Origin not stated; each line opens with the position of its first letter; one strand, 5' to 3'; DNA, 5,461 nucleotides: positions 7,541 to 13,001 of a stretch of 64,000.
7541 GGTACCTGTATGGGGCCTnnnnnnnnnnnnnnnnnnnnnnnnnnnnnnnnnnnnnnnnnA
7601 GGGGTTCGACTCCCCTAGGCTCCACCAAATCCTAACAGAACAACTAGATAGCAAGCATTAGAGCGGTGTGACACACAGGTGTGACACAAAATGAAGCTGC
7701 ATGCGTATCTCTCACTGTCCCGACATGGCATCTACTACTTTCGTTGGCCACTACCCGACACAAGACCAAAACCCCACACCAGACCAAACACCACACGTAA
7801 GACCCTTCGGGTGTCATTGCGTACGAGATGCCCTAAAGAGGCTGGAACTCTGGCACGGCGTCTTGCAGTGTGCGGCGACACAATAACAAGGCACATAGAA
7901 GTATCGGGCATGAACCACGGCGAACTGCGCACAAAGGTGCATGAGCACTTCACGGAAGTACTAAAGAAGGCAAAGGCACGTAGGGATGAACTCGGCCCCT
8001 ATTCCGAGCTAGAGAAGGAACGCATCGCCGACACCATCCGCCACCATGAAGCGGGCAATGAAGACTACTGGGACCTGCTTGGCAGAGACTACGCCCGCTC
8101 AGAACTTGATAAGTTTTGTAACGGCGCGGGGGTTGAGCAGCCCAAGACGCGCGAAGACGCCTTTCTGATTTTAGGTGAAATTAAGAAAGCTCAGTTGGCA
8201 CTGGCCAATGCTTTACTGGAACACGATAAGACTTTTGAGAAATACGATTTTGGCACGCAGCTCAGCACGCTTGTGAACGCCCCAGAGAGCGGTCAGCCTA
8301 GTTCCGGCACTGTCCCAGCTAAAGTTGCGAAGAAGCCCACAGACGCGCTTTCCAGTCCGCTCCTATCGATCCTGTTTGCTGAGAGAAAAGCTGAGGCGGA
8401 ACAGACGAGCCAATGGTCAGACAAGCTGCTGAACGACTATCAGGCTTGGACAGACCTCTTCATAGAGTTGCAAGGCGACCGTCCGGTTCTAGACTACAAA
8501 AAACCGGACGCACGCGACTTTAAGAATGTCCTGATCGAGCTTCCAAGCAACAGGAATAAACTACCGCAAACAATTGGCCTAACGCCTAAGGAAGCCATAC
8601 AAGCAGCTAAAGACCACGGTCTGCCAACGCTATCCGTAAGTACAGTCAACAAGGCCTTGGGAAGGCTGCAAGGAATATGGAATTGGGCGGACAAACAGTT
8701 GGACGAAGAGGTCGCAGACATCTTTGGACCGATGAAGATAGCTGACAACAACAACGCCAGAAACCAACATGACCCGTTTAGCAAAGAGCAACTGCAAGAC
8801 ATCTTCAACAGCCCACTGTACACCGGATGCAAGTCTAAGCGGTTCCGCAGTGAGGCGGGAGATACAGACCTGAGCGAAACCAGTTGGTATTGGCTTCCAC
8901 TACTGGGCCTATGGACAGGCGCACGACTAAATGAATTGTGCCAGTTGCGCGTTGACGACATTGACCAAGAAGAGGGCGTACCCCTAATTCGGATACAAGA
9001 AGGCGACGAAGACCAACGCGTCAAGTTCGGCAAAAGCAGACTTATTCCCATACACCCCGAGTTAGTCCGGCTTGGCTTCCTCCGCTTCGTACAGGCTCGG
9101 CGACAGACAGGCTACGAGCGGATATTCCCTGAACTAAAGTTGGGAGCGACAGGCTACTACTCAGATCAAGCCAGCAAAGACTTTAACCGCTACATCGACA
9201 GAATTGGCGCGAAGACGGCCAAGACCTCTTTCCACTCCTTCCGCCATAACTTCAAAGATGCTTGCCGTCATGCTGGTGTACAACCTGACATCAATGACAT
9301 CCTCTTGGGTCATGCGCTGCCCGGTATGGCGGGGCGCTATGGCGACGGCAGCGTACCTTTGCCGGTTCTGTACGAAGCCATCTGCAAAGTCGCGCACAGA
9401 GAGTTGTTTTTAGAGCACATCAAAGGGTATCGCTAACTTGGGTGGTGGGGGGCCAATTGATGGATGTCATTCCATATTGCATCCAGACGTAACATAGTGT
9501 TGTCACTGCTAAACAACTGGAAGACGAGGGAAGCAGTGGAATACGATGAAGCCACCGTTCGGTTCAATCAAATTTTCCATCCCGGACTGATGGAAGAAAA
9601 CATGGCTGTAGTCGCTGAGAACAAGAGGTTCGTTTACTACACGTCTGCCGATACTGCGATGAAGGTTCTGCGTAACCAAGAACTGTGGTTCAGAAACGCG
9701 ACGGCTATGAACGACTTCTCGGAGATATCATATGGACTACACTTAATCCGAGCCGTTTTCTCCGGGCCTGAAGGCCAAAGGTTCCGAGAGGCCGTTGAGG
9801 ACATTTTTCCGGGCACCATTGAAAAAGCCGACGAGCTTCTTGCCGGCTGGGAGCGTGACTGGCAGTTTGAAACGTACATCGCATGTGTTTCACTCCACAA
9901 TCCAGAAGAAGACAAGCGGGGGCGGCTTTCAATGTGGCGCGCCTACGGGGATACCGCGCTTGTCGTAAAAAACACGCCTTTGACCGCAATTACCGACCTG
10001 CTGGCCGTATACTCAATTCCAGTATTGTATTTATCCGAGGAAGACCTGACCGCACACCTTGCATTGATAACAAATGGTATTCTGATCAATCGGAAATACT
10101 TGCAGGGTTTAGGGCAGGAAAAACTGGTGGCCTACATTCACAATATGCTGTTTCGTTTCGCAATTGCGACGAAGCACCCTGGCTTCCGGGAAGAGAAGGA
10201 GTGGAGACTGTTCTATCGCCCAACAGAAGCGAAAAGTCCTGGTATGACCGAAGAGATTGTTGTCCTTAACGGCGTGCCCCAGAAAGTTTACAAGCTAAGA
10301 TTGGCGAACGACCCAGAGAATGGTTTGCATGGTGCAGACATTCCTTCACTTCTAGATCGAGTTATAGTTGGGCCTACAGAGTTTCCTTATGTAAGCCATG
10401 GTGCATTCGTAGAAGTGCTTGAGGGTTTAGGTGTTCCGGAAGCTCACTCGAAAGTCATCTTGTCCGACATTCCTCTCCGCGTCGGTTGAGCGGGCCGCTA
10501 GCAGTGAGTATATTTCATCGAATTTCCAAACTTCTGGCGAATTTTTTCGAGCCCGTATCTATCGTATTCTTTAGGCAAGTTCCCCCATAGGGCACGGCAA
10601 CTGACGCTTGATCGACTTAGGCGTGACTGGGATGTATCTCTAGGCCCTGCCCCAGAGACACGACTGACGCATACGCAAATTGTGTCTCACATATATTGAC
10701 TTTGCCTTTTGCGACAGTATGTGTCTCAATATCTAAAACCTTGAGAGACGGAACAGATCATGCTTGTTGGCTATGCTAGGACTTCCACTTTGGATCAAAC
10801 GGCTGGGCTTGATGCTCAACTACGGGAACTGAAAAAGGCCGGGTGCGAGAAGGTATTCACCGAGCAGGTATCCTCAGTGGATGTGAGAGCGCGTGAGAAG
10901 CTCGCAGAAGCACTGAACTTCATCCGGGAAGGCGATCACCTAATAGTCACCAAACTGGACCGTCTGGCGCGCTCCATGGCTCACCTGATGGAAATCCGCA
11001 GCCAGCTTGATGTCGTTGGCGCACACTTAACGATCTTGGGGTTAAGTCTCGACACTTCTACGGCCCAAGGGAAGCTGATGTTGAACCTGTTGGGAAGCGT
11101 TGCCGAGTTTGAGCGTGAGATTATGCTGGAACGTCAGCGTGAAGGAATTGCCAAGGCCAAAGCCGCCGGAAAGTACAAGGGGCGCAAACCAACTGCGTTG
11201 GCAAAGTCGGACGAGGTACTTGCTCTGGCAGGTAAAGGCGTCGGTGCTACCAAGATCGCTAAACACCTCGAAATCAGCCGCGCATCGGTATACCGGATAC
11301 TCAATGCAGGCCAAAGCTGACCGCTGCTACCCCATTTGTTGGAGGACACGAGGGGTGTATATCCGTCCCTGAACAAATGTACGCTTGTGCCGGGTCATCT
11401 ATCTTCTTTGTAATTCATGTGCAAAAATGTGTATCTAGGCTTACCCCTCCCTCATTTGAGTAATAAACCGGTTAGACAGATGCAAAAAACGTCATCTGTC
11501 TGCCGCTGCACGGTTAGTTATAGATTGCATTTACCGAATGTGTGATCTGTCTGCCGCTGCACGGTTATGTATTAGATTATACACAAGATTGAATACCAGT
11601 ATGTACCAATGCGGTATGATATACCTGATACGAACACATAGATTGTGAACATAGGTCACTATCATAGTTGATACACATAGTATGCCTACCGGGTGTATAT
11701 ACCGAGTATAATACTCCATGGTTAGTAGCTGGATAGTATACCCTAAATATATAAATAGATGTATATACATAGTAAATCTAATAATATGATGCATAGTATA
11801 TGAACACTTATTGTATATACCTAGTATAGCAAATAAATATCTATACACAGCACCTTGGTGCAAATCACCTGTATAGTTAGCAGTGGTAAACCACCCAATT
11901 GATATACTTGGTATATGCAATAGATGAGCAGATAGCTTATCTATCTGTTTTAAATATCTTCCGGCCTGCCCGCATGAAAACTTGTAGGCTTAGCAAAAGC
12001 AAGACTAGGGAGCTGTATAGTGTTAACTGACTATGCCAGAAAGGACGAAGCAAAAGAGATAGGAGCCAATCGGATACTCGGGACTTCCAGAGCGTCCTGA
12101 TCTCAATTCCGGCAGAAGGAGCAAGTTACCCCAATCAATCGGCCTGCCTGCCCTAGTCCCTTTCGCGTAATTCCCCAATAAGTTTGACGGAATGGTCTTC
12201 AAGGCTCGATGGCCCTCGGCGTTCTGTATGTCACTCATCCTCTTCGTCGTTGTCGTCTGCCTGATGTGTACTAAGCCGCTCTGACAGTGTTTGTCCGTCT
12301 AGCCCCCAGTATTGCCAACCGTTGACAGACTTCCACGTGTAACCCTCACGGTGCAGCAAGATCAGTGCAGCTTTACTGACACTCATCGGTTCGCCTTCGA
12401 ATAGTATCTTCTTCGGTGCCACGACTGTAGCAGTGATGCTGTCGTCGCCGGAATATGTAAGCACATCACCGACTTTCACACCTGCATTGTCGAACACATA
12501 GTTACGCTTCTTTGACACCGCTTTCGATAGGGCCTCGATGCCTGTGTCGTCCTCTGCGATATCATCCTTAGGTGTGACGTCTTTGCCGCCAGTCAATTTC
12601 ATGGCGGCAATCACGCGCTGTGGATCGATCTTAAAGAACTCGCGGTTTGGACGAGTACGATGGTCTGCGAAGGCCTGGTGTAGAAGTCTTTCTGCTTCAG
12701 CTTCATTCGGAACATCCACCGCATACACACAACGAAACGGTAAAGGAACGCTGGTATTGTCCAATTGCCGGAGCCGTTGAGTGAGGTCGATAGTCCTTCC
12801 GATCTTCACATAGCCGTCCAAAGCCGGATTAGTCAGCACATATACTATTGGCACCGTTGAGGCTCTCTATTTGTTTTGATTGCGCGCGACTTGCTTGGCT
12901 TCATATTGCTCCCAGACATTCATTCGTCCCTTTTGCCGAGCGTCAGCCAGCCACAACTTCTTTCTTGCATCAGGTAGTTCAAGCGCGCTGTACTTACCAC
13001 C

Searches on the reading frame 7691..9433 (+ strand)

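Call 24: search_protein_families(library=pfam, proteins=[window:7691-9433:+], max_evalue=0.001)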
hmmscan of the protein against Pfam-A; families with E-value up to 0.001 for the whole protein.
window:7691-9433:+ (581 aa): 2 families
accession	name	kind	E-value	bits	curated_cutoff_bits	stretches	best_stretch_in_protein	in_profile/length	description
PF00589.27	Phage_integrase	-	1.8e-13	51.1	27.1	1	406-550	31-165/172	Phage integrase family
PF20172.3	DUF6538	-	2.7e-05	24.2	27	1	11-60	5-49/60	Domain of unknown function (DUF6538)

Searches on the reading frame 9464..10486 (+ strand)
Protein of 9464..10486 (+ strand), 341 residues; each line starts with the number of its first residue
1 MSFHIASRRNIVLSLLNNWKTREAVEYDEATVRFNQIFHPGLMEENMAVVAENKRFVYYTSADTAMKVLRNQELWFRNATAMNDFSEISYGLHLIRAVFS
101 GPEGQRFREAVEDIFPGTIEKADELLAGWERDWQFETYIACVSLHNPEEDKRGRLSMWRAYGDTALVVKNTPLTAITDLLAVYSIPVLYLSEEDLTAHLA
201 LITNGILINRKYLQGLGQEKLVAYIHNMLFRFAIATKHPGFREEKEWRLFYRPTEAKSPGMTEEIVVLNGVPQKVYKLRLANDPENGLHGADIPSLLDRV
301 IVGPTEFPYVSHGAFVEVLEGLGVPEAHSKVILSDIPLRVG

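Call 24: search_protein_families(library=pfam, proteins=[window:9464-10486:+], max_evalue=0.001)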
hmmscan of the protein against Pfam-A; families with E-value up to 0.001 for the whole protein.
window:9464-10486:+ (341 aa): 1 family
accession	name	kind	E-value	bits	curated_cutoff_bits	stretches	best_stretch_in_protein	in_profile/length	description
PF11185.13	DUF2971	-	2.8e-05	25.8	22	1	157-249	1-89/89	Protein of unknown function (DUF2971)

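Call 84: search_protein_families(library=padloc, proteins=[window:9464-10486:+], max_evalue=0.001)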
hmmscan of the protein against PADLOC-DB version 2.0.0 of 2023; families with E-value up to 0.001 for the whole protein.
window:9464-10486:+ (341 aa): 0 families

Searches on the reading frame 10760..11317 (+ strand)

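Call 24: search_protein_families(library=pfam, proteins=[window:10760-11317:+], max_evalue=0.001)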
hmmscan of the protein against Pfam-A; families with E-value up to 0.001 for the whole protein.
window:10760-11317:+ (186 aa): 4 families
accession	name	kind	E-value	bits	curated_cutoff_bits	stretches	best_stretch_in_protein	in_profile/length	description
PF00239.26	Resolvase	-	8.9e-39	133.3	23.3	1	3-139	2-145/145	Resolvase, N terminal domain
PF02796.21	HTH_7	-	2.6e-09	37.5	23.8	1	141-183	1-44/45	Helix-turn-helix domain of resolvase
PF09339.16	HTH_IclR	-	0.00046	20.4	22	0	153-182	11-40/52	IclR helix-turn-helix domain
PF13309.12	HTH_22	-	0.00054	20.4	29.6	0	164-182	45-63/63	HTH domain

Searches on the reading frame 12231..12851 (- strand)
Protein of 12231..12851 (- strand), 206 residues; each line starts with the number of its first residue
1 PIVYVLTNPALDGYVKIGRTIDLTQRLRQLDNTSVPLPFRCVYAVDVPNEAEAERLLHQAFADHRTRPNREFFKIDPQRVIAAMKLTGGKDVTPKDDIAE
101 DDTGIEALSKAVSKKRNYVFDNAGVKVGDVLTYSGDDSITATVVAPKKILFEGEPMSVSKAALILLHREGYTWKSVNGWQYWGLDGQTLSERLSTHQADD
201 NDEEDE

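Call 24: search_protein_families(library=pfam, proteins=[window:12231-12851:-], max_evalue=0.001)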
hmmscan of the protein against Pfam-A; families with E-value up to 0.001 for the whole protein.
window:12231-12851:- (206 aa): 2 families
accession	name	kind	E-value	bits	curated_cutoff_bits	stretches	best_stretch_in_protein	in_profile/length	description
PF10544.15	T5orf172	-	4.8e-17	62.8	20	1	2-85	2-98/101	T5orf172 domain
PF13455.12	MUG113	-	1.6e-16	61.1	22.3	1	15-85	1-71/73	Meiotically up-regulated gene 113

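Call 84: search_protein_families(library=padloc, proteins=[window:12231-12851:-], max_evalue=0.001)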
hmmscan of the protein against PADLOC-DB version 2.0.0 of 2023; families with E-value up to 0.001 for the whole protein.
window:12231-12851:- (206 aa): 7 families
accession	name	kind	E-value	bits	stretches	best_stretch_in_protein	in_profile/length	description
PDLC05041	PDC-S57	-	2.2e-70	234.5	1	2-198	7-208/212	-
PDLC05043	PDC-S57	-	5.4e-37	125.5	1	2-196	6-216/221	-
PDLC05042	PDC-S57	-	9.9e-15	52.8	1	3-85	10-97/245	-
PDLC05040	PDC-S57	-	3.3e-09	34.9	1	2-101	5-106/229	-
PDLC03977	PD-Lambda-1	-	1.2e-06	25.7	1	15-93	372-455/496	-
PDLC04921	PDC-S14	-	2.7e-05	21.6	1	80-195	153-266/280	-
PDLC03976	PD-Lambda-1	-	0.00024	18.1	1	15-92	373-455/491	-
